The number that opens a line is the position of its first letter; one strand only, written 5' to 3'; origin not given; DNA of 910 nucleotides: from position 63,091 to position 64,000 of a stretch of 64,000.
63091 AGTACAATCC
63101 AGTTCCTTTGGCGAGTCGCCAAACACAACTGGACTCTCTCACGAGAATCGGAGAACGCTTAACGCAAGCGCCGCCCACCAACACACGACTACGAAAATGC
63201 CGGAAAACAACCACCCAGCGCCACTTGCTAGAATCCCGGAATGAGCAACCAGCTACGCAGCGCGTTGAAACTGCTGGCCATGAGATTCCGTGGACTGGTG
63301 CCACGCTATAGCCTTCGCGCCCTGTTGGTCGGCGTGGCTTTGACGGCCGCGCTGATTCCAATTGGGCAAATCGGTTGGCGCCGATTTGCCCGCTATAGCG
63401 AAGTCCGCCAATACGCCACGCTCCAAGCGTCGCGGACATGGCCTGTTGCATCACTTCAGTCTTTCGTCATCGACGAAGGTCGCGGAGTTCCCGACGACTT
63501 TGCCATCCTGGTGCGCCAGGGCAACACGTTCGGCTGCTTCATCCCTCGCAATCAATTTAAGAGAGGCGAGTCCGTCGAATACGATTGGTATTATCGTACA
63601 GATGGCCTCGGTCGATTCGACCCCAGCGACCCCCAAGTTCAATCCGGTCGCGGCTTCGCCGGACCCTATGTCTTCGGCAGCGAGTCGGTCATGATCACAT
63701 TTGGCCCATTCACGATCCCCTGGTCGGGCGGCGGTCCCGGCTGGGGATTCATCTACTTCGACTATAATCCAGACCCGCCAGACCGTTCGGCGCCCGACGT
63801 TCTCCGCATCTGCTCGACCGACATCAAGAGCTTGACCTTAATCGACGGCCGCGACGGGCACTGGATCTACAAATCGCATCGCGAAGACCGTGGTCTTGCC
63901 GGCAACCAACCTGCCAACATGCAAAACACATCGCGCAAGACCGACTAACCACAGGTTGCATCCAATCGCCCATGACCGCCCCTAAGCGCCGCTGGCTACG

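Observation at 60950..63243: Identical-geometry start module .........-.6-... used four times here (and a fifth time at 38589): leaderless small-gene cassettes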

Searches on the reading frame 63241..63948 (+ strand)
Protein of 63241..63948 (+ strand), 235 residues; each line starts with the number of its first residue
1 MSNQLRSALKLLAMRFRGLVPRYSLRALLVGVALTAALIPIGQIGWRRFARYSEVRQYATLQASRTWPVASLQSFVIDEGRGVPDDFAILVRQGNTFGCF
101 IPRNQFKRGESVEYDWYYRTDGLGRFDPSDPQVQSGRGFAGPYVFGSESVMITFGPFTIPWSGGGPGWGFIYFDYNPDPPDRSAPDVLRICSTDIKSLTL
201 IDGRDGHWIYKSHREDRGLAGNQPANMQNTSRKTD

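Call 9: search_protein_families(library=pfam, max_evalue=1, proteins=[window:63241-63948:+])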
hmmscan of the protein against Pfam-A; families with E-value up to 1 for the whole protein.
window:63241-63948:+ (235 aa): 0 families

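Call 10: search_protein_families(library=ncbifam, max_evalue=1, proteins=[window:63241-63948:+])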
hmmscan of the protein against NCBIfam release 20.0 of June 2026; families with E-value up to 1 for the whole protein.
window:63241-63948:+ (235 aa): 0 families

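Call 14: find_encoding_contigs(protein=window:63241-63948:+, flank=10000, max_places=6)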
Protein window:63241-63948:+ (235 aa): 1 contig read that carries it; 1 place shown.
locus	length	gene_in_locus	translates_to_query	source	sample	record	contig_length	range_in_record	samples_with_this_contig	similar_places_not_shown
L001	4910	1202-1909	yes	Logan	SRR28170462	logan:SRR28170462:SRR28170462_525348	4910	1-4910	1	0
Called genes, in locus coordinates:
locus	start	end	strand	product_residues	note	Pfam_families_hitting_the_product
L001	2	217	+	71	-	?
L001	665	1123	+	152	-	-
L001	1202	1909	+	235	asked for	-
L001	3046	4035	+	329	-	PF19777:DUF6263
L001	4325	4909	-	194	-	?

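Call 63: search_protein_families(library=phrogs, max_evalue=0.01, proteins=[window:63241-63948:+, L001:1933-2355:+])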
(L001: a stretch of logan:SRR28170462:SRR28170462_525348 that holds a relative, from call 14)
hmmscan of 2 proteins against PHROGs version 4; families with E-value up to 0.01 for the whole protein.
window:63241-63948:+ (235 aa): 0 families

L001:1933-2355:+ (140 aa): 0 families

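Call 64: search_protein_families(library=padloc, max_evalue=0.01, proteins=[window:63241-63948:+, L001:1933-2355:+])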
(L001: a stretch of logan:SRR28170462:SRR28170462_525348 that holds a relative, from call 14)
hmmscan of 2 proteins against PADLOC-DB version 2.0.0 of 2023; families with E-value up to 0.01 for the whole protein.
window:63241-63948:+ (235 aa): 0 families

L001:1933-2355:+ (140 aa): 0 families

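Call 73: find_homologous_proteins(query=window:63241-63948:+, max_evalue=0.001)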
Query window:63241-63948:+ (235 aa): 28 proteins with E <= 0.001 among 386 candidates.
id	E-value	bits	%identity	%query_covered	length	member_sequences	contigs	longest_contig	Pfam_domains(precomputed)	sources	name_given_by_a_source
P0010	1.8e-159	546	100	100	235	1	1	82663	-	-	-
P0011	6.5e-117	407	77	94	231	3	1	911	-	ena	-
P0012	4.4e-114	398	77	94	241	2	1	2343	-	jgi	jgi:hypothetical protein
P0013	9.1e-114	397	77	94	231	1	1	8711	-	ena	-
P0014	1.8e-112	393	77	89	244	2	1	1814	-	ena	-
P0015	1.2e-111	390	76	94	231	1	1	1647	-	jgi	jgi:hypothetical protein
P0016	2.5e-110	386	77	89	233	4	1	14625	-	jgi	jgi:hypothetical protein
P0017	1.6e-107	376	75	89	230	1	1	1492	-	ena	-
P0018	9.3e-107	374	71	92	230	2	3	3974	-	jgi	jgi:hypothetical protein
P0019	1.4e-106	373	74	90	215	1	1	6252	-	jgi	jgi:hypothetical protein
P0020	1.0e-104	367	72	89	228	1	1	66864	-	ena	-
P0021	6.7e-103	361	71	93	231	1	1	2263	-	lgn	-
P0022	7.7e-98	345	70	89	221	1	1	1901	-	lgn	-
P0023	8.4e-98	345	69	87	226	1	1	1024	-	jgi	-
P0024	1.9e-97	343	69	89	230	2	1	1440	-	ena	-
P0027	6.6e-92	325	65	89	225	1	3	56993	-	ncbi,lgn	-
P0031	1.3e-73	265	58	90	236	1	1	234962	-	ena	-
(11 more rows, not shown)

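Call 75: find_encoding_contigs(protein=P0013, flank=5000, max_places=1)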
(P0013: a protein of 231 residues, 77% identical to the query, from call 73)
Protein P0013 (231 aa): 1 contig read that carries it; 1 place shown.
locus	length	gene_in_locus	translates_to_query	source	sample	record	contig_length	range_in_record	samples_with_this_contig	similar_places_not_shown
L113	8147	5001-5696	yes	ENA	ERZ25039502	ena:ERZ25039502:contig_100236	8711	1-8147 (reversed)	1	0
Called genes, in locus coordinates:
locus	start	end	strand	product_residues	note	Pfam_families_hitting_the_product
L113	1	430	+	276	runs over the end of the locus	PF00892:EamA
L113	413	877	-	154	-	-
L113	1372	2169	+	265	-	PF02310:B12-binding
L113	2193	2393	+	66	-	-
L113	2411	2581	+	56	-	-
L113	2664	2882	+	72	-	-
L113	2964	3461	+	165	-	-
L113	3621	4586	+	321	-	PF13672:PP2C_2, PF00481:PP2C, PF07228:SpoIIE (weak), PF00481:PP2C (weak)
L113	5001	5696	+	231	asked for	-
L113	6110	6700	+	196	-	PF22599:SecDF_P1_head (weak)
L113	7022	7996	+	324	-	PF01663:Phosphodiest, PF01676:Metalloenzyme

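Call 76: find_encoding_contigs(protein=P0016, flank=5000, max_places=1)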
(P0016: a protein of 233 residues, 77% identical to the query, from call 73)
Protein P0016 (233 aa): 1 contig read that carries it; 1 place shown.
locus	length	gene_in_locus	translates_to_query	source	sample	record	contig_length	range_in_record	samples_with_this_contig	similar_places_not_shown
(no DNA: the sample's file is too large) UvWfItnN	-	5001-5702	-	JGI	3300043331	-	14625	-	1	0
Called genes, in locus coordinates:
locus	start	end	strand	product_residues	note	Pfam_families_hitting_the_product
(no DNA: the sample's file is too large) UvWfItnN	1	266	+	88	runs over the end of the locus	PF04365:BrnT_toxin (weak)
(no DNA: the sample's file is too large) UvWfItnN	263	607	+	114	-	PF13744:HTH_37 (weak), PF13560:HTH_31, PF01381:HTH_3, PF12844:HTH_19, PF13413:HTH_25 (weak)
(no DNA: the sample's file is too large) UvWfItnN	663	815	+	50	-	-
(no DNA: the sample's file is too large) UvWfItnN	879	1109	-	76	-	-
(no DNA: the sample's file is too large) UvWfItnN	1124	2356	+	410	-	-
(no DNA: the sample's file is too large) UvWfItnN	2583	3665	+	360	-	-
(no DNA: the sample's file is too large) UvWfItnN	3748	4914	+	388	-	PF07478:Dala_Dala_lig_C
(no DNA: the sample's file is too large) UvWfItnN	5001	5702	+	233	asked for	-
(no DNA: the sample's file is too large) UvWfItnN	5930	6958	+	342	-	PF07596:SBP_bac_10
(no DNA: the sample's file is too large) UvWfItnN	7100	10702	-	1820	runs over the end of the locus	PF20009:GEVED, PF01839:FG-GAP (weak), PF13517:FG-GAP_3 (weak), PF01839:FG-GAP, PF01839:FG-GAP, PF20009:GEVED, PF13517:FG-GAP_3, PF13517:FG-GAP_3, +7 more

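Call 77: find_encoding_contigs(protein=P0020, flank=5000, max_places=1)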
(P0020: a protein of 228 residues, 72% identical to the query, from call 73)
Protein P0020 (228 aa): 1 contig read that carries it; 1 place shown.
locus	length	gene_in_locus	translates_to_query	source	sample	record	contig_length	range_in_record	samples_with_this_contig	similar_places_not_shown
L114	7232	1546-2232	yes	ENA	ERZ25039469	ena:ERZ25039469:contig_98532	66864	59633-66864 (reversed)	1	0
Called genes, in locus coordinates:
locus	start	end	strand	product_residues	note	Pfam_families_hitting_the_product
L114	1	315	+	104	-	?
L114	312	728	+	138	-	-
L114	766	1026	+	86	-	-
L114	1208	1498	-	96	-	-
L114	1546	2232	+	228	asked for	-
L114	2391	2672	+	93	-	-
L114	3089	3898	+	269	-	PF13620:CarboxypepD_reg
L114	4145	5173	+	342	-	PF01551:Peptidase_M23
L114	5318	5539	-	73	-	-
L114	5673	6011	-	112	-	PF00535:Glycos_transf_2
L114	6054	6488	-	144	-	PF00085:Thioredoxin (weak), PF13899:Thioredoxin_7, PF13098:Thioredoxin_2 (weak)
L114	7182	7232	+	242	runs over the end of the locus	-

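Call 78: find_encoding_contigs(protein=P0027, flank=5000, max_places=1)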
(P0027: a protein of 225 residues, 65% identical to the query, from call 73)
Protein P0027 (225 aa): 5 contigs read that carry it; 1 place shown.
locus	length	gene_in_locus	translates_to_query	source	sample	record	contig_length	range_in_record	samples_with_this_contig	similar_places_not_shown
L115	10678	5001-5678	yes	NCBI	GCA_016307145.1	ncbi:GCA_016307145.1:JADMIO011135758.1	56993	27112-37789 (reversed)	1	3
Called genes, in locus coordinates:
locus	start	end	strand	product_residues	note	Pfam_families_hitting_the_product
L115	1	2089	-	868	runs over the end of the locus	PF00404:Dockerin_1 (weak)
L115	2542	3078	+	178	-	PF04542:Sigma70_r2, PF08281:Sigma70_r4_2 (weak)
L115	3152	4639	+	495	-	PF04773:FecR (weak)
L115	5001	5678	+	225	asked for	-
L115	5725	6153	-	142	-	PF07736:CM_1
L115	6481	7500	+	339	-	-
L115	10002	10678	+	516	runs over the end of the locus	PF07396:Porin_O_P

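Call 79: find_encoding_contigs(protein=P0031, flank=5000, max_places=1)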
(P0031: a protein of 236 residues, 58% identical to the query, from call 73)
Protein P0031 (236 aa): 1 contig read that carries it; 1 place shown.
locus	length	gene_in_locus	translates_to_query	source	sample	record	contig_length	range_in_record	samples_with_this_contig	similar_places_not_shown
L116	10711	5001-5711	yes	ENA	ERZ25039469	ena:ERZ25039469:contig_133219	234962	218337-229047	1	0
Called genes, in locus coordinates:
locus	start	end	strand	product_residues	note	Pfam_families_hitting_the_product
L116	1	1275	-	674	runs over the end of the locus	PF00115:COX1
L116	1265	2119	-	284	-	PF00116:COX2 (weak), PF06481:COX_ARM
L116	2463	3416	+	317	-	PF01266:DAO (faint), PF07992:Pyr_redox_2, PF13454:NAD_binding_9 (faint), PF00070:Pyr_redox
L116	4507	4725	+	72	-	-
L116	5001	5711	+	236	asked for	-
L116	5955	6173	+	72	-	-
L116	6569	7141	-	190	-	PF04542:Sigma70_r2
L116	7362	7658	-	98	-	-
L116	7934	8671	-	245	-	PF00571:CBS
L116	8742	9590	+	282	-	-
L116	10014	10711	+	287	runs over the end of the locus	PF07963:N_methyl, PF07596:SBP_bac_10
